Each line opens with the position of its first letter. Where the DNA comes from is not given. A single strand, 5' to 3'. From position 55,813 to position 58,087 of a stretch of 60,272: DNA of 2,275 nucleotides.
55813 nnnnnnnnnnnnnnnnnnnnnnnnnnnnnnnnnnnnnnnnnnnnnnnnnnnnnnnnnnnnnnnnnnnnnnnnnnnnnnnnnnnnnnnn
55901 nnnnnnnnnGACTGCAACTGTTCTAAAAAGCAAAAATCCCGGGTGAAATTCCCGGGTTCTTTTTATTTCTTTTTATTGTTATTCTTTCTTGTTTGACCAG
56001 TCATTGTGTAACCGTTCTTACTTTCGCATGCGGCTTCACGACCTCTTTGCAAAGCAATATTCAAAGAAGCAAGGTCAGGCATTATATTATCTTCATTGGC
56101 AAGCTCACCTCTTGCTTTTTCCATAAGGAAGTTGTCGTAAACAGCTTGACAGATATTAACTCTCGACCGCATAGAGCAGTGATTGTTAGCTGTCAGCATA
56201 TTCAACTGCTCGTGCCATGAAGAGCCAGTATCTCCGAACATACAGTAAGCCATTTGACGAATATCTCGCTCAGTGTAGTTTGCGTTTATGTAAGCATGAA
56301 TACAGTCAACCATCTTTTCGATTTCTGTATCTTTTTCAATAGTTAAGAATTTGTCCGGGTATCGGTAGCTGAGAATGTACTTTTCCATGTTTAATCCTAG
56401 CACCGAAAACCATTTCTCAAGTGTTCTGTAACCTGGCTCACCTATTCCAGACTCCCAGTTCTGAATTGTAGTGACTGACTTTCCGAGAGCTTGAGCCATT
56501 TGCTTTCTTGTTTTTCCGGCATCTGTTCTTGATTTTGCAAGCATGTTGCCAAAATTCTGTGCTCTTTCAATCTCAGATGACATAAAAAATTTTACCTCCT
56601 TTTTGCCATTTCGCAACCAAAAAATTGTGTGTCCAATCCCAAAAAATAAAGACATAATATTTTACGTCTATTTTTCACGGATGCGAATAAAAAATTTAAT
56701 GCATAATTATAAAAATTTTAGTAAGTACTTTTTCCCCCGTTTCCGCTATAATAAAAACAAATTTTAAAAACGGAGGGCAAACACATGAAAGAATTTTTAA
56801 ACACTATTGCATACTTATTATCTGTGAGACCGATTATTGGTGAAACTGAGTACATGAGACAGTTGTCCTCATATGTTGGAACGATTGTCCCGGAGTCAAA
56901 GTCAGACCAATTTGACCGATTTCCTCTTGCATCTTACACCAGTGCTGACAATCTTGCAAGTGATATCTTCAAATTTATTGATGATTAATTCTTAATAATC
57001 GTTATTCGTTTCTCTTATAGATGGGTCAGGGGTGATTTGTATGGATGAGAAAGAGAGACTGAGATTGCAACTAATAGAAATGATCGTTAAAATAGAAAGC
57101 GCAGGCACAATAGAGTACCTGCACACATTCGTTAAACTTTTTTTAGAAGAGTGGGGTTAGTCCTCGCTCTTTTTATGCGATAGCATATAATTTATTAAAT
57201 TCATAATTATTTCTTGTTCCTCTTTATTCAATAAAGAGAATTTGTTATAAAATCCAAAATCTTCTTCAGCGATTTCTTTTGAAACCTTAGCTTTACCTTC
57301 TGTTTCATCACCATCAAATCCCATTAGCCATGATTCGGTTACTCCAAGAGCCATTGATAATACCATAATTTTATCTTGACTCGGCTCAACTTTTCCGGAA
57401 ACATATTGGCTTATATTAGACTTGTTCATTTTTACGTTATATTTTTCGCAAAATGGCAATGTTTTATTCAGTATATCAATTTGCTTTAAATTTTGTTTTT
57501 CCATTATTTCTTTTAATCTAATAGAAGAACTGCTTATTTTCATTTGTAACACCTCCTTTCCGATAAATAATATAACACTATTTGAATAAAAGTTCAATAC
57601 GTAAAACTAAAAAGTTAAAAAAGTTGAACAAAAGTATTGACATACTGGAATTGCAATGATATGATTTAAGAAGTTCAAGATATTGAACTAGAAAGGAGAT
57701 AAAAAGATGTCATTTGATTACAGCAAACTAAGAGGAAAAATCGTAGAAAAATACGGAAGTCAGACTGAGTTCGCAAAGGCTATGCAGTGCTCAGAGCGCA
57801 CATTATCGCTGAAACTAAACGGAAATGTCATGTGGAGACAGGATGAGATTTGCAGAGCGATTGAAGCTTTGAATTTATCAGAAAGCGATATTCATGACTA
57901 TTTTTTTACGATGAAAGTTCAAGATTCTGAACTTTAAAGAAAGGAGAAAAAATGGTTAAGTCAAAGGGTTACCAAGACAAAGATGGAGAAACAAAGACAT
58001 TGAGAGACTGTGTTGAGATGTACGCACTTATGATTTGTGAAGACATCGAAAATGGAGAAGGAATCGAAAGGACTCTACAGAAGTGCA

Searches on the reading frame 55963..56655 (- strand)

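Call 59: search_protein_families(library=phrogs, max_evalue=0.001, proteins=[window:55963-56655:-])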
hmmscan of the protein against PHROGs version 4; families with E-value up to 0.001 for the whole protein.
window:55963-56655:- (230 aa): 8 families
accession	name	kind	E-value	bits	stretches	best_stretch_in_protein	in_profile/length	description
phrog_8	-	transcription regulation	7.9e-10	39.7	1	12-86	50-128/346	transcriptional regulator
phrog_4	-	transcription regulation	1.3e-07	32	1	10-89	105-187/400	transcriptional repressor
phrog_4836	-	transcription regulation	3.7e-07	30.9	1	28-123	69-161/194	CII-like regulator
phrog_2328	-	transcription regulation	3.9e-07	30.9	1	30-91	11-72/128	transcriptional repressor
phrog_3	-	transcription regulation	6.5e-07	30.4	1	31-121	85-168/430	transcriptional repressor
phrog_1373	-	transcription regulation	6.8e-07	30.4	1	28-106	57-137/166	transcriptional regulator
phrog_2439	-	transcription regulation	0.00017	21.6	1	35-95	8-68/367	transcriptional regulator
phrog_2967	-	transcription regulation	0.00046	20.8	1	32-92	8-68/225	transcriptional regulator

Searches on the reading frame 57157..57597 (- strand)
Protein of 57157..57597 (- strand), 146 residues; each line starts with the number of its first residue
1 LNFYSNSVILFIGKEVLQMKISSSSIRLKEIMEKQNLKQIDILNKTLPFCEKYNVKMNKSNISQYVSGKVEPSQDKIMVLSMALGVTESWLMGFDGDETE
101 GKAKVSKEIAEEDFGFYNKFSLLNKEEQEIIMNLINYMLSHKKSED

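Call 59: search_protein_families(library=phrogs, max_evalue=0.001, proteins=[window:57157-57597:-])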
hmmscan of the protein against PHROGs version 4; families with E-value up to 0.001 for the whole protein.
window:57157-57597:- (146 aa): 7 families
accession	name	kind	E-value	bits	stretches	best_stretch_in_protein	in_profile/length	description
phrog_2967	-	transcription regulation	3.1e-14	54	1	24-139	11-106/225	transcriptional regulator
phrog_8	-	transcription regulation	2.7e-13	51.1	1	25-134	78-156/346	transcriptional regulator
phrog_4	-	transcription regulation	5.7e-11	43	1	19-110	130-205/400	transcriptional repressor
phrog_3037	-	transcription regulation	2.3e-08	35.1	1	19-135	22-123/189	transcriptional repressor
phrog_3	-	transcription regulation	2.7e-07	31.7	1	19-122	84-183/430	transcriptional repressor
phrog_35297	-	transcription regulation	1.3e-06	29.8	1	19-57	21-59/75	CI-like repressor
phrog_2328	-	transcription regulation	0.00038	21.2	1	56-99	39-82/128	transcriptional repressor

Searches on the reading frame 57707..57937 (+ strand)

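Call 59: search_protein_families(library=phrogs, max_evalue=0.001, proteins=[window:57707-57937:+])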
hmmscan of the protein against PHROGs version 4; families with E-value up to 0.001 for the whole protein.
window:57707-57937:+ (76 aa): 2 families
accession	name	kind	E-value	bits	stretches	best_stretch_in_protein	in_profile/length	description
phrog_3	-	transcription regulation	1.6e-07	32.5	1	1-73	86-153/430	transcriptional repressor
phrog_4583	-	transcription regulation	2.2e-05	25.4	1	9-62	16-69/81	transcriptional repressor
